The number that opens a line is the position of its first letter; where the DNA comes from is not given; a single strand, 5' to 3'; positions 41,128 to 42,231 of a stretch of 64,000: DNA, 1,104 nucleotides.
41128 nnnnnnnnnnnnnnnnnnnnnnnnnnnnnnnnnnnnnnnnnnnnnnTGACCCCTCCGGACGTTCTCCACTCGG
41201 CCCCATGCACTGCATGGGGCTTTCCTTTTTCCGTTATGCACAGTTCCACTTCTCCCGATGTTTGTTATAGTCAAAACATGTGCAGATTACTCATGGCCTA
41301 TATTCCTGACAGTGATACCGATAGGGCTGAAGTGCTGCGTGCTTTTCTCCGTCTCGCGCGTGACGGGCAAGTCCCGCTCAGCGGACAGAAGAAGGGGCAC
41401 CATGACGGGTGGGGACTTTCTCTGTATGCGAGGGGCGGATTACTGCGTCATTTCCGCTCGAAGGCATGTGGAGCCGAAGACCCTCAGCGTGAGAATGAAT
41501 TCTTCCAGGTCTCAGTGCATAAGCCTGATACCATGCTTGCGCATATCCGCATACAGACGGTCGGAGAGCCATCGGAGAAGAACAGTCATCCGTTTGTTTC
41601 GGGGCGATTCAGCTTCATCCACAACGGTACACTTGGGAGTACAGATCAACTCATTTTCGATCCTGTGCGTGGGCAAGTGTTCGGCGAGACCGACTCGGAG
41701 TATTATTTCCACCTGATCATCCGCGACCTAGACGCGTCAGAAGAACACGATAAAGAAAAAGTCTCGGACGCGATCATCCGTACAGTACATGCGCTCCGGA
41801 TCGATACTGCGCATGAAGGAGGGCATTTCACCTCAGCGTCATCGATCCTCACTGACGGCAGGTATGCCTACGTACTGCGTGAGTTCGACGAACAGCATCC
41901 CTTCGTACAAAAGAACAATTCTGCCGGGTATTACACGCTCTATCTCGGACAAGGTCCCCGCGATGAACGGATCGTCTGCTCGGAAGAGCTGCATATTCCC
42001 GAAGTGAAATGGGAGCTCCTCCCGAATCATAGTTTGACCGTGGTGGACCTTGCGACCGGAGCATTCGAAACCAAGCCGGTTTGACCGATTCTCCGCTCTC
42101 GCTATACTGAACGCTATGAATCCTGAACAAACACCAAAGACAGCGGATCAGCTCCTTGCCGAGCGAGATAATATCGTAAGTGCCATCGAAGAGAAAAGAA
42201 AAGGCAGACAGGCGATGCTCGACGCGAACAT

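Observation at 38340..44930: str operon split: 6.6-kb insertion between fusA and tuf carrying two Ntn amidohydrolases and unknown genes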

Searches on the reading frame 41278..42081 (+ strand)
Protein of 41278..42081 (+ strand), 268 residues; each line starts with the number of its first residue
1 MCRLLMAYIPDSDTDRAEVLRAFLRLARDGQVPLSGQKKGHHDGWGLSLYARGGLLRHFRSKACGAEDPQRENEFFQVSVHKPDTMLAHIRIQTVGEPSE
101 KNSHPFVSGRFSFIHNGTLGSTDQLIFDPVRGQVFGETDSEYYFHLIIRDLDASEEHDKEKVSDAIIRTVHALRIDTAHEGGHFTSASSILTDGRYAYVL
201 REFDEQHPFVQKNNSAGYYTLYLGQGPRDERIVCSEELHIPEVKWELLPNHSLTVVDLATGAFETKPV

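Call 5: search_protein_families(library=pfam, proteins=[window:41278-42081:+], max_evalue=1)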
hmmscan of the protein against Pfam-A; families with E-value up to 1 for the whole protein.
window:41278-42081:+ (268 aa): 2 families
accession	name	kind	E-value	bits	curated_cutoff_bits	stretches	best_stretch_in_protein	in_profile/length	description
PF13230.11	GATase_4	-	4.8e-17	62.2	23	1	36-201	27-186/272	Glutamine amidotransferases class-II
PF13522.11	GATase_6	-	9e-07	29.4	27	1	77-147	5-77/130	Glutamine amidotransferase domain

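Call 6: search_protein_families(library=ncbifam, proteins=[window:41278-42081:+], max_evalue=1)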
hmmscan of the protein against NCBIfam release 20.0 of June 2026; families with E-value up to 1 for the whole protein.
window:41278-42081:+ (268 aa): 4 families
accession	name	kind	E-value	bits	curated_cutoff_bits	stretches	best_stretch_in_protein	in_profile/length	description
TIGR03442.1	TIGR03442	equivalog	4.1e-14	52.5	218.65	1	1-258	1-243/251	ergothioneine biosynthesis protein EgtC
NF001484.0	PRK00331.1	subfamily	1.3e-08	33.7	381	1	83-173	65-154/601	isomerizing glutamine--fructose-6-phosphate transaminase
TIGR01135.1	glmS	equivalog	5.4e-07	28.5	418.05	1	83-174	64-154/607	glutamine--fructose-6-phosphate transaminase (isomerizing)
TIGR01134.1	purF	equivalog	8.7e-05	22.1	350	1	85-168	66-154/432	amidophosphoribosyltransferase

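Call 21: find_homologous_proteins(query=window:41278-42081:+)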
Query window:41278-42081:+ (268 aa): 78 proteins with E <= 0.001 among 603 candidates.
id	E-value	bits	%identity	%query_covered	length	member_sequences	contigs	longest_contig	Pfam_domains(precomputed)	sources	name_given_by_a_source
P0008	7.6e-177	604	100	98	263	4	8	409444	PF13230.12,PF13522.12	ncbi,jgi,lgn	jgi:glutamine amidotransferase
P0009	1.1e-154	532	85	100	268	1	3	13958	PF13230.12,PF13522.12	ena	-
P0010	1.3e-151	522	84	99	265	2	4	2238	PF13230.12,PF13522.12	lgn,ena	-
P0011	1.4e-149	515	84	100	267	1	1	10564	PF13230.12,PF13522.12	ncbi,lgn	-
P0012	1.2e-127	443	73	98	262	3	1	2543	PF13230.12,PF13522.12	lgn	-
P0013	1.3e-126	440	71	100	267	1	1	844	PF13230.12,PF13522.12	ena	-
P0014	1.4e-126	440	73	100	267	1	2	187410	PF13230.12,PF13522.12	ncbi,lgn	-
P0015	1.3e-122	427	69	100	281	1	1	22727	PF13230.12,PF13522.12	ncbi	-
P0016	9.7e-121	421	70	98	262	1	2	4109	PF13230.12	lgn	-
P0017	7.3e-119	414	69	98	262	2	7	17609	PF13230.12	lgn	-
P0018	2.5e-118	413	100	68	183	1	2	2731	PF13230.12,PF13522.12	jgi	jgi:glutamine amidotransferase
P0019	4.3e-117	409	73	92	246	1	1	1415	PF13230.12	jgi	jgi:predicted glutamine amidotransferase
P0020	3.8e-116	405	66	100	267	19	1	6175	PF13230.12,PF13522.12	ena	-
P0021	4.5e-112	392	67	97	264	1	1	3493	PF13230.12,PF13522.12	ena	-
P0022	9.5e-111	388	65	99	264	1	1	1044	PF13230.12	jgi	-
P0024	9.3e-95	335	56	99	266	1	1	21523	PF13230.12,PF13522.12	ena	-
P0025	1.3e-93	332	57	98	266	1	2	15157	PF13230.12,PF13522.12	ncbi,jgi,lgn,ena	-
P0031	4.2e-81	291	53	90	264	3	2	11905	PF13230.12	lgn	-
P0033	1.6e-79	285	51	99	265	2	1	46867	PF13230.12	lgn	-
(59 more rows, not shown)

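Call 22: find_encoding_contigs(protein=P0009, flank=10000, max_places=2)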
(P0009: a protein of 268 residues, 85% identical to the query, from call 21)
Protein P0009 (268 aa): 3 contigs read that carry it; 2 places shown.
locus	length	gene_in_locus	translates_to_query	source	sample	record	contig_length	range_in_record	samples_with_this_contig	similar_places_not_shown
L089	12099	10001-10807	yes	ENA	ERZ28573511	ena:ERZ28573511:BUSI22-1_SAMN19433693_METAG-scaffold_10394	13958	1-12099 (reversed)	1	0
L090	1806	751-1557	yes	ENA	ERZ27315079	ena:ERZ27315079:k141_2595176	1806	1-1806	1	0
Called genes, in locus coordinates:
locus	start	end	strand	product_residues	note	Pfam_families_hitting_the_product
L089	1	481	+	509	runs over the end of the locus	PF13567:DUF4131, PF03772:Competence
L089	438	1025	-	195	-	PF09335:VTT_dom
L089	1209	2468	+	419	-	PF25145:NfeD1b_N, PF01343:Peptidase_S49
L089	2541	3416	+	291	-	PF00753:Lactamase_B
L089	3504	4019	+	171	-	-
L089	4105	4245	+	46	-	-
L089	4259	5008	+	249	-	PF02163:Peptidase_M50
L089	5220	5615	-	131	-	-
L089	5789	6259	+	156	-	PF00177:Ribosomal_S7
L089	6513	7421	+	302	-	-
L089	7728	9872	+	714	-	PF00009:GTP_EFTU, PF03144:GTP_EFTU_D2, PF22042:EF-G_D2, PF14492:EFG_III, PF16658:RF3_C (faint), PF03764:EFG_IV, PF00679:EFG_C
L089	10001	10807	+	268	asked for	PF13230:GATase_4, PF13522:GATase_6 (weak)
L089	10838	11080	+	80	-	-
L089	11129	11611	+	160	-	-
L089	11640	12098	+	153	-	?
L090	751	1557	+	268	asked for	PF13230:GATase_4, PF13522:GATase_6 (weak)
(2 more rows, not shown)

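Call 23: find_encoding_contigs(protein=P0014, flank=10000, max_places=2)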
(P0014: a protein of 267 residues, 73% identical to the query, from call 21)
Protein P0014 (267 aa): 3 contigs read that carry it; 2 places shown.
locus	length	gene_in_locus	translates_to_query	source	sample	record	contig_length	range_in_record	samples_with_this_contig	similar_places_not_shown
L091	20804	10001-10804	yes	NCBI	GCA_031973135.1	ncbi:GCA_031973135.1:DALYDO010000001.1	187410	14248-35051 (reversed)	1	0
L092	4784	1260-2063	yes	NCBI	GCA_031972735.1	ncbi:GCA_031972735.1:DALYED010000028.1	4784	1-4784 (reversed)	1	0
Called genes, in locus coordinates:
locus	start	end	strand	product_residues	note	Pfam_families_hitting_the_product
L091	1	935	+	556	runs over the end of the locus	PF01368:DHH, PF02272:DHHA1, PF17768:RecJ_OB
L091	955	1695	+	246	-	PF00075:RNase_H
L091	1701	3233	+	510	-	PF13567:DUF4131, PF03772:Competence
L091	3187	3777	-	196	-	PF09335:VTT_dom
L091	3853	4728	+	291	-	PF00753:Lactamase_B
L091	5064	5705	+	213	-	PF02163:Peptidase_M50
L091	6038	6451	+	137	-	PF00164:Ribosom_S12_S23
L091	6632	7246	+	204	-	-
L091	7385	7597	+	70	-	-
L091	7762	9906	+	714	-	PF00009:GTP_EFTU, PF03144:GTP_EFTU_D2, PF22042:EF-G_D2, PF14492:EFG_III, PF16658:RF3_C (faint), PF03764:EFG_IV, PF00679:EFG_C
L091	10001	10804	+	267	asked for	PF13230:GATase_4, PF13522:GATase_6 (faint)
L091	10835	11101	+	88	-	-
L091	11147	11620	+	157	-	-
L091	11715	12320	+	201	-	-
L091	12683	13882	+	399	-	PF00009:GTP_EFTU, PF03144:GTP_EFTU_D2, PF03143:GTP_EFTU_D3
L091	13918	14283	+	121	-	PF00338:Ribosomal_S10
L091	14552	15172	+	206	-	PF00297:Ribosomal_L3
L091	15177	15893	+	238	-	PF00573:Ribosomal_L4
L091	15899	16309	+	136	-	PF00276:Ribosomal_L23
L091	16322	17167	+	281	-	PF00181:Ribosomal_L2_N, PF03947:Ribosomal_L2_C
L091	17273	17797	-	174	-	PF08719:NADAR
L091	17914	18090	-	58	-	-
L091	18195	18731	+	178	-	-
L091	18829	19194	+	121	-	PF00072:Response_reg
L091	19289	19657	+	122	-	PF00072:Response_reg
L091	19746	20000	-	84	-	-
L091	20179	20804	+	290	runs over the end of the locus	PF04011:LemA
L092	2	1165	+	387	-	?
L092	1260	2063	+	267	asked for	PF13230:GATase_4, PF13522:GATase_6 (faint)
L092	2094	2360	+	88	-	-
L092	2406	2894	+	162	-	-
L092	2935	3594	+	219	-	-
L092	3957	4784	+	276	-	?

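Call 24: find_encoding_contigs(protein=P0015, flank=10000, max_places=2)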
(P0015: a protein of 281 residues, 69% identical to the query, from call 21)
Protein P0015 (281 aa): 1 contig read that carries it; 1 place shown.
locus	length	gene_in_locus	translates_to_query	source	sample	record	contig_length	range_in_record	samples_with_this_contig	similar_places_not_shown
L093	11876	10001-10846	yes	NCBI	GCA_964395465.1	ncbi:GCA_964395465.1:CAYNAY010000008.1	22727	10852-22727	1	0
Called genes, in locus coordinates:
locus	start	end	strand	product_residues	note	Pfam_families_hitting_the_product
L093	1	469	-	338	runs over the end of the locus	PF13793:Pribosyltran_N, PF00156:Pribosyltran (weak), PF14572:Pribosyl_synth (faint)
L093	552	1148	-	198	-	PF09335:VTT_dom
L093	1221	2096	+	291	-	PF00753:Lactamase_B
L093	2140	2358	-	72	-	-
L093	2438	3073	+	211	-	PF02163:Peptidase_M50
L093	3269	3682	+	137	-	PF00164:Ribosom_S12_S23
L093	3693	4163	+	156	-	PF00177:Ribosomal_S7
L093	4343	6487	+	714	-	PF00009:GTP_EFTU, PF03144:GTP_EFTU_D2, PF22042:EF-G_D2, PF14492:EFG_III, PF16658:RF3_C (weak), PF03764:EFG_IV, PF00679:EFG_C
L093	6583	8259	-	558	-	-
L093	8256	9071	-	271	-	PF01678:DAP_epimerase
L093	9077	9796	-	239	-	PF01427:Peptidase_M15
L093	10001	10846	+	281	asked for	PF13230:GATase_4, PF13522:GATase_6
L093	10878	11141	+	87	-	-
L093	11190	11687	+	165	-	-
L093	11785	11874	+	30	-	?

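Call 26: find_encoding_contigs(protein=P0024, flank=10000, max_places=2)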
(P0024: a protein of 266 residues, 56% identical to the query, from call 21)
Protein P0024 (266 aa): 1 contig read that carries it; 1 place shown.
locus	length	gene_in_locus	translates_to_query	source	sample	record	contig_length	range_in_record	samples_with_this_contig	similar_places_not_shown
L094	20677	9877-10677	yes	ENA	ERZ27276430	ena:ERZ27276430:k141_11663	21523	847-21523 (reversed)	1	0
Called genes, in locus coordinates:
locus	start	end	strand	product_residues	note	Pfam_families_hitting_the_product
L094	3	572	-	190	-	?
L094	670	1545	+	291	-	PF00753:Lactamase_B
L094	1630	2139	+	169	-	-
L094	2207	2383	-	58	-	-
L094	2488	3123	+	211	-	PF02163:Peptidase_M50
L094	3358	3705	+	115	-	PF00164:Ribosom_S12_S23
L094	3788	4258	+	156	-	PF00177:Ribosomal_S7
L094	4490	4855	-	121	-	-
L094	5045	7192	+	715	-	PF00009:GTP_EFTU, PF03144:GTP_EFTU_D2, PF22042:EF-G_D2, PF14492:EFG_III, PF16658:RF3_C (faint), PF03764:EFG_IV, PF00679:EFG_C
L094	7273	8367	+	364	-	-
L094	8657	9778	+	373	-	-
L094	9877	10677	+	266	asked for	PF13230:GATase_4, PF13522:GATase_6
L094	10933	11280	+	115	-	-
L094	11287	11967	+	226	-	-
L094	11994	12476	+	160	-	-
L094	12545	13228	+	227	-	-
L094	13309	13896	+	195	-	-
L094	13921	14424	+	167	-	PF04307:YdjM (weak)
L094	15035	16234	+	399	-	PF00009:GTP_EFTU, PF03144:GTP_EFTU_D2, PF03143:GTP_EFTU_D3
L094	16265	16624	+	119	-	PF00338:Ribosomal_S10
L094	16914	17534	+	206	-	PF00297:Ribosomal_L3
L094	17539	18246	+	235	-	PF00573:Ribosomal_L4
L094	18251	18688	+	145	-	PF00276:Ribosomal_L23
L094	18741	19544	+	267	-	PF00181:Ribosomal_L2_N, PF03947:Ribosomal_L2_C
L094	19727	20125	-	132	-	-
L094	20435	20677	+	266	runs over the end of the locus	PF02678:Pirin, PF05726:Pirin_C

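Call 27: find_encoding_contigs(protein=P0033, flank=10000, max_places=2)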
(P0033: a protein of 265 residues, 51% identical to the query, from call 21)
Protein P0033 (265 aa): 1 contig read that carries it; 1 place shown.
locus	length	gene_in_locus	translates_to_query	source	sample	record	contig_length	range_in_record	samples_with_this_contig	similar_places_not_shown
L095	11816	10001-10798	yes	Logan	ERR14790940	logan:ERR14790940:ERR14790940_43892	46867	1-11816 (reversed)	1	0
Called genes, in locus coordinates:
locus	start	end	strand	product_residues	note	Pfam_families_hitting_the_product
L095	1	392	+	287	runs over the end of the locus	PF00753:Lactamase_B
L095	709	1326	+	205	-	PF02163:Peptidase_M50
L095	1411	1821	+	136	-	PF00164:Ribosom_S12_S23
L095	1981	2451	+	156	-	PF00177:Ribosomal_S7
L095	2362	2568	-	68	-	-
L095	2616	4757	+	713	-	PF00009:GTP_EFTU, PF03144:GTP_EFTU_D2, PF22042:EF-G_D2, PF14492:EFG_III, PF16658:RF3_C (weak), PF03764:EFG_IV, PF00679:EFG_C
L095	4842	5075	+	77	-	-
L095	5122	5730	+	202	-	-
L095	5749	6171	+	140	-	-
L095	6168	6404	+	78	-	-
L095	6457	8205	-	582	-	-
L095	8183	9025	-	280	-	PF01678:DAP_epimerase (weak)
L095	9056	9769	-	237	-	PF01427:Peptidase_M15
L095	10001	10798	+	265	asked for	PF13230:GATase_4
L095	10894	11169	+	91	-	-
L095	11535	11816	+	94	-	?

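Call 51: search_protein_families(library=pfam, proteins=[L093:6586-8259:-, L094:7273-8364:+, L094:8657-9775:+, L094:11287-11964:+, L094:13309-13893:+, L095:5122-5727:+, L095:5749-6168:+, L095:6460-8205:-], max_evalue=0.1)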
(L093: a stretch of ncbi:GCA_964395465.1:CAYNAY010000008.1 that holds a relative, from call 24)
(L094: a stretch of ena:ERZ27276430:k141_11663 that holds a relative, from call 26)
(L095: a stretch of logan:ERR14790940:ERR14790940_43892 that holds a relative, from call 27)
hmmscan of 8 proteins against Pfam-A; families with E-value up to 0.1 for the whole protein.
L093:6586-8259:- (558 aa): 0 families

L094:7273-8364:+ (364 aa): 1 family
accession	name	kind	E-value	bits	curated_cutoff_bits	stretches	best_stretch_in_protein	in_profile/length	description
PF17562.7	Styelin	-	0.061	14.1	27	0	274-306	24-55/59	Styelin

L094:8657-9775:+ (373 aa): 0 families

L094:11287-11964:+ (226 aa): 0 families

L094:13309-13893:+ (195 aa): 1 family
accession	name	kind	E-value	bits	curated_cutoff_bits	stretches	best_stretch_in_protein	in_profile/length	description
PF06941.18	NT5C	-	5.9e-05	23.5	24.8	1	11-190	4-174/180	5' nucleotidase, deoxy (Pyrimidine), cytosolic type C protein (NT5C)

L095:5122-5727:+ (202 aa): 0 families

L095:5749-6168:+ (140 aa): 0 families

L095:6460-8205:- (582 aa): 0 families

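Call 66: search_protein_families(library=padloc, proteins=[window:41278-42081:+], max_evalue=0.01)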
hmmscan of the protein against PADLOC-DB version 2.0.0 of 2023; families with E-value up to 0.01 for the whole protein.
window:41278-42081:+ (268 aa): 0 families

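Call 67: search_solved_structures(query=window:41278-42081:+, max_evalue=0.001)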
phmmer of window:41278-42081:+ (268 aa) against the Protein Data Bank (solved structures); distinct sequences matched with E-value up to 0.001: 7.
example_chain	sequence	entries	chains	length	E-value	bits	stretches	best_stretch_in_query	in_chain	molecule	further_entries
1te5_A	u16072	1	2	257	2.2e-08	37.3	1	35-146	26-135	conserved hypothetical protein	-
1xff_A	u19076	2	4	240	2.8e-07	33.7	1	84-152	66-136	Glucosamine--fructose-6-phosphate aminotransferase [isomerizing]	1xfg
3mdn_A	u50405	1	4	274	1.2e-06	31.7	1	83-255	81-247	Glutamine aminotransferase class-II domain protein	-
3ooj_A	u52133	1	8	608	1.3e-06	31.5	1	84-152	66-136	Glucosamine/fructose-6-phosphate aminotransferase, isomerizing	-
2j6h_A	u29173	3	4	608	1.3e-06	31.5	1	84-152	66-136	GLUCOSAMINE-FRUCTOSE-6-PHOSPHATE AMINOTRANSFERASE | GLUCOSAMINE--FRUCTOSE-6-PHOSPHATE AMINOTRANSFERASE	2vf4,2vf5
1jxa_A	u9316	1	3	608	1.3e-06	31.5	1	84-152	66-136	glucosamine 6-phosphate synthase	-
4amv_A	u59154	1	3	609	1.3e-06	31.5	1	84-152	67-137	GLUCOSAMINE--FRUCTOSE-6-PHOSPHATE AMINOTRANSFERASE [ISOMER IZING]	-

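Call 83: find_encoding_contigs(protein=P0017, flank=10000, max_places=3)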
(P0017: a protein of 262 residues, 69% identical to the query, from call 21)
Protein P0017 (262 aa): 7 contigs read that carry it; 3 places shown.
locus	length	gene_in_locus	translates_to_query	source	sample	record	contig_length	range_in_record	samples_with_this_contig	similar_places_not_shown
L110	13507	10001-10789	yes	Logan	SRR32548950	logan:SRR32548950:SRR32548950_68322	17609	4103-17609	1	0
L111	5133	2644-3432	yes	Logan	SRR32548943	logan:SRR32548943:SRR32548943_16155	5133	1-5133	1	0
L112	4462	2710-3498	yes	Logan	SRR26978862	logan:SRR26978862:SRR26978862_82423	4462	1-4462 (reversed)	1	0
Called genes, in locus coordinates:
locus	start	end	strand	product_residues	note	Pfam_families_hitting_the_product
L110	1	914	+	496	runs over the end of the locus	PF13567:DUF4131, PF03772:Competence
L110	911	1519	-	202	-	PF09335:VTT_dom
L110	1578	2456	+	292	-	PF00753:Lactamase_B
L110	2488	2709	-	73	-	-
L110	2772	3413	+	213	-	PF02163:Peptidase_M50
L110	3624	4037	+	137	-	PF00164:Ribosom_S12_S23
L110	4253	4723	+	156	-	PF00177:Ribosomal_S7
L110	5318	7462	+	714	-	PF00009:GTP_EFTU, PF03144:GTP_EFTU_D2, PF22042:EF-G_D2, PF14492:EFG_III, PF16658:RF3_C (faint), PF03764:EFG_IV, PF00679:EFG_C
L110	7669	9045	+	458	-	-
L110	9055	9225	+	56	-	-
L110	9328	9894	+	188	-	PF13644:DKNYY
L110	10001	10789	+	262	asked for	PF13230:GATase_4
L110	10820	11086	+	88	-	-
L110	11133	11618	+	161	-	-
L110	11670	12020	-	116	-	-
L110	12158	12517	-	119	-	-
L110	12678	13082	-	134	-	-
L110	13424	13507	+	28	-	?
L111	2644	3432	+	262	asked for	PF13230:GATase_4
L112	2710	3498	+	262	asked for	PF13230:GATase_4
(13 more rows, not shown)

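Call 84: find_encoding_contigs(protein=P0025, flank=10000, max_places=2)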
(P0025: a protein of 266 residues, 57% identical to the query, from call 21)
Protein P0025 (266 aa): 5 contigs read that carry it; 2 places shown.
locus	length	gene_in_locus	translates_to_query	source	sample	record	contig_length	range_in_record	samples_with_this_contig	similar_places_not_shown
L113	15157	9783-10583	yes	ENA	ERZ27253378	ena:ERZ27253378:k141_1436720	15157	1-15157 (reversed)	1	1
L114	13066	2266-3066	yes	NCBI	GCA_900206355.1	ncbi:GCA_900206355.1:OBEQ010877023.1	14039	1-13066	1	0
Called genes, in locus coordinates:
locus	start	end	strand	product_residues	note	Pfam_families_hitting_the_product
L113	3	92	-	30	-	?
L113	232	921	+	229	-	-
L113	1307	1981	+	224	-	PF02163:Peptidase_M50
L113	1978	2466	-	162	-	PF13302:Acetyltransf_3, PF00583:Acetyltransf_1, PF13673:Acetyltransf_10 (weak), PF13508:Acetyltransf_7 (weak)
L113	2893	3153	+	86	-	PF00164:Ribosom_S12_S23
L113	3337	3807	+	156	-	PF00177:Ribosomal_S7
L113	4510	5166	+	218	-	-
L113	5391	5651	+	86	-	-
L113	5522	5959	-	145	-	-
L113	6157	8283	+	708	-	PF00009:GTP_EFTU, PF03144:GTP_EFTU_D2, PF22042:EF-G_D2, PF14492:EFG_III, PF03764:EFG_IV, PF00679:EFG_C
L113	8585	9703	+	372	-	-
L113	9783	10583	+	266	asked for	PF13230:GATase_4, PF13522:GATase_6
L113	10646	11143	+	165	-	-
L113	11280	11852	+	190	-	-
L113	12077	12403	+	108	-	-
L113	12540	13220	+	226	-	-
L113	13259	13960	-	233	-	-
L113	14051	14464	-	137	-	-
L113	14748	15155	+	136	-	?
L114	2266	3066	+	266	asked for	PF13230:GATase_4, PF13522:GATase_6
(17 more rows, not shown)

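Call 85: find_encoding_contigs(protein=P0031, flank=10000, max_places=2)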
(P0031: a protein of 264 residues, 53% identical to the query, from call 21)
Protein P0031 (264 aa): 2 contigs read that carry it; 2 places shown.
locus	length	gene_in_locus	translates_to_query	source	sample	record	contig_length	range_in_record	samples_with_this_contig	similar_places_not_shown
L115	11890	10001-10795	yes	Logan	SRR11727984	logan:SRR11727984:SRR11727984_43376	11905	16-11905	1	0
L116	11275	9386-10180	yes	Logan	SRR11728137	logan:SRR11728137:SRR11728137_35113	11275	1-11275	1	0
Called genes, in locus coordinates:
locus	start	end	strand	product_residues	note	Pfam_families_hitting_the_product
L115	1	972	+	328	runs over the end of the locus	?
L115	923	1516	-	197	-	PF09335:VTT_dom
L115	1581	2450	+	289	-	PF00753:Lactamase_B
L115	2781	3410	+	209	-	PF02163:Peptidase_M50 (weak)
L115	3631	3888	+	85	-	PF00164:Ribosom_S12_S23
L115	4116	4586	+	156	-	PF00177:Ribosomal_S7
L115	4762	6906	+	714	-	PF00009:GTP_EFTU, PF03144:GTP_EFTU_D2, PF22042:EF-G_D2, PF14492:EFG_III, PF16658:RF3_C (faint), PF03764:EFG_IV, PF00679:EFG_C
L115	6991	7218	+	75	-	-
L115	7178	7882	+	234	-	-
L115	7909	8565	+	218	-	-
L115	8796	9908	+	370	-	-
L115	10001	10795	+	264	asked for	PF13230:GATase_4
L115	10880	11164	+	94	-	-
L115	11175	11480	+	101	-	-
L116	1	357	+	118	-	?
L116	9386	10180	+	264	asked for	PF13230:GATase_4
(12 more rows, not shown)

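Call 88: search_protein_families(library=pfam, proteins=[L110:7669-9042:+, L110:9328-9891:+, L113:11280-11849:+, L113:12077-12400:+, L113:13262-13960:-, L113:14054-14464:-, L115:10880-11161:+, L115:11175-11477:+], max_evalue=0.01)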
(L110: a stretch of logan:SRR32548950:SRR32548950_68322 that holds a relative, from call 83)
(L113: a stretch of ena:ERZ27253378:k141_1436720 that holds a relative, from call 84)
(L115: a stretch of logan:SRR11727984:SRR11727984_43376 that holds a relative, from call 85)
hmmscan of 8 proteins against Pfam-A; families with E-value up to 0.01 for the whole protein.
L110:7669-9042:+ (458 aa): 0 families

L110:9328-9891:+ (188 aa): 1 family
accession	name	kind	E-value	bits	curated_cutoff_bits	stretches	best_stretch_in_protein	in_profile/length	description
PF13644.11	DKNYY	-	1e-11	46.1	25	1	103-163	85-138/141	DKNYY family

L113:11280-11849:+ (190 aa): 0 families

L113:12077-12400:+ (108 aa): 0 families

L113:13262-13960:- (233 aa): 0 families

L113:14054-14464:- (137 aa): 0 families

L115:10880-11161:+ (94 aa): 0 families

L115:11175-11477:+ (101 aa): 0 families

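Call 102: search_protein_families(library=ncbifam, proteins=[L094:7273-8364:+, L094:8657-9775:+, L093:6586-8259:-, L110:7669-9042:+], max_evalue=0.1)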
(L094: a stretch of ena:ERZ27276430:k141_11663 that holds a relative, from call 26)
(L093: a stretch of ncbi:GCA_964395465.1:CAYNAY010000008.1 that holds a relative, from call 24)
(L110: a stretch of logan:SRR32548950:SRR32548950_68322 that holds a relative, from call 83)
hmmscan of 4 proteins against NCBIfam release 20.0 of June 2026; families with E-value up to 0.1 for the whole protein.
L094:7273-8364:+ (364 aa): 0 families

L094:8657-9775:+ (373 aa): 0 families

L093:6586-8259:- (558 aa): 1 family
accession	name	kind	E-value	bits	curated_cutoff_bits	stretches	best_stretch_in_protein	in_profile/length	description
NF009922.0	PRK13383.1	equivalog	0.034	12.7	987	1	253-342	44-136/528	acyl-CoA synthetase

L110:7669-9042:+ (458 aa): 1 family
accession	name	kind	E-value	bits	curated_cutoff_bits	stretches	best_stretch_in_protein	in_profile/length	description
NF003991.0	PRK05472.1-5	equivalog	0.0058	16.6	198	1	225-342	55-178/211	redox-sensing transcriptional repressor Rex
